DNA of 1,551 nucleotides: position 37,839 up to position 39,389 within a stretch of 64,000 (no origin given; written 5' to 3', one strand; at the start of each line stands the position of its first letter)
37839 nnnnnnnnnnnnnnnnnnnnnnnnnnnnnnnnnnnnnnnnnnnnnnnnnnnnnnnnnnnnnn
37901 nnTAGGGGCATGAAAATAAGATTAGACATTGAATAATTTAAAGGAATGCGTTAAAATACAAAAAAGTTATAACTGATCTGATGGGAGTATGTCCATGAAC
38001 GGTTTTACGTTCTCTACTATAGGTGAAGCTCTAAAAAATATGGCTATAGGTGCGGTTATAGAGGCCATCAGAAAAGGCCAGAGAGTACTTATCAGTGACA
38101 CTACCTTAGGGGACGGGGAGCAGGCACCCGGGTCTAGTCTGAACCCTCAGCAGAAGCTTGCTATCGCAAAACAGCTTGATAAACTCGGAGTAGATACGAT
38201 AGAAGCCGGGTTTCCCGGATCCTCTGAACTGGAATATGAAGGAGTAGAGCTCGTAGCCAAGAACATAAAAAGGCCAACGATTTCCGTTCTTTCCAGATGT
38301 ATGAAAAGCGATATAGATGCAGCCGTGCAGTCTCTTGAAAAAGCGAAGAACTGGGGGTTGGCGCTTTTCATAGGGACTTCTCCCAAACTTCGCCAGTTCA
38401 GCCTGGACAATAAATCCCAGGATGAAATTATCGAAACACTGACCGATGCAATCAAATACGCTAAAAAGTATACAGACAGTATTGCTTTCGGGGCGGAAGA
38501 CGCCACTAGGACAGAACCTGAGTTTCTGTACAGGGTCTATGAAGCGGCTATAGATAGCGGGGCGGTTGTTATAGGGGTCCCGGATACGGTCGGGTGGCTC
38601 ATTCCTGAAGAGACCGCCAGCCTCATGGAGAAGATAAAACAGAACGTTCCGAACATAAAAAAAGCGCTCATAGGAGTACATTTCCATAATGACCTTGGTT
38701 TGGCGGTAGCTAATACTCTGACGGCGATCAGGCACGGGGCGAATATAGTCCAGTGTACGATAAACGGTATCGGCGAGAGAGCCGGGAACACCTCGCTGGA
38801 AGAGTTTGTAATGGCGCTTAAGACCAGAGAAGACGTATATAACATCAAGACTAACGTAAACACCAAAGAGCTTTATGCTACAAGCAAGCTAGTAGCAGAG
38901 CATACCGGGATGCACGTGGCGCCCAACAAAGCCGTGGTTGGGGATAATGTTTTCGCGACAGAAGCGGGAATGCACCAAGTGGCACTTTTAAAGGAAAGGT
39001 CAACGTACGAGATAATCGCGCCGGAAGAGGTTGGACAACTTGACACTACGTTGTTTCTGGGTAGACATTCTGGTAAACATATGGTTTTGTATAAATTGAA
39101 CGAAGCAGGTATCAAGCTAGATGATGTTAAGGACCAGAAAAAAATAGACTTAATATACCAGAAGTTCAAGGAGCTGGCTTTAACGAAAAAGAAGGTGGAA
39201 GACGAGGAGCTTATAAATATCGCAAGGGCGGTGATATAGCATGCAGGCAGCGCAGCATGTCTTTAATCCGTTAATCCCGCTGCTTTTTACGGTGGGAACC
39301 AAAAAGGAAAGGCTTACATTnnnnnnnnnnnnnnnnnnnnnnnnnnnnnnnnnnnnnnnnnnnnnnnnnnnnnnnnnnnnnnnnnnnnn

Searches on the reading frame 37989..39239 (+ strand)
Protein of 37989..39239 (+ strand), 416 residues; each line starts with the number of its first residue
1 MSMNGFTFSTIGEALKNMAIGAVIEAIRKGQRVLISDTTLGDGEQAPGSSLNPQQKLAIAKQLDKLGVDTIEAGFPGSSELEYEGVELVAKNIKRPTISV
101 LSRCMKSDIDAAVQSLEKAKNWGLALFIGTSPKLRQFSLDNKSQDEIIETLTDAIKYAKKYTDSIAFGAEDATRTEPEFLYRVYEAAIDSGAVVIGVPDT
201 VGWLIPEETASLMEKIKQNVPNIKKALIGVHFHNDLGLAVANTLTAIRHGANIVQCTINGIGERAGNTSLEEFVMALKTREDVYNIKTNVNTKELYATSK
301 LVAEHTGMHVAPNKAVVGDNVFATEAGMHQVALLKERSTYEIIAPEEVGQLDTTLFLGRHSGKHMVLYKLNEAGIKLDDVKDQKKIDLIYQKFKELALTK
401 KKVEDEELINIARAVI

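Call 14: search_protein_families(library=pfam, proteins=[window:37989-39239:+], max_evalue=0.001)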
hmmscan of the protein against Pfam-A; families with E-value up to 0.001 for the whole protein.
window:37989-39239:+ (416 aa): 2 families
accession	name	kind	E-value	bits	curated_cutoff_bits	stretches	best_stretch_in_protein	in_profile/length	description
PF00682.25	HMGL-like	-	6.5e-84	281.8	29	1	33-302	2-260/260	HMGL-like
PF22617.1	HCS_D2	-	6.8e-20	71.7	27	1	316-400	1-81/82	Homocitrate synthase post-HMGL domain-like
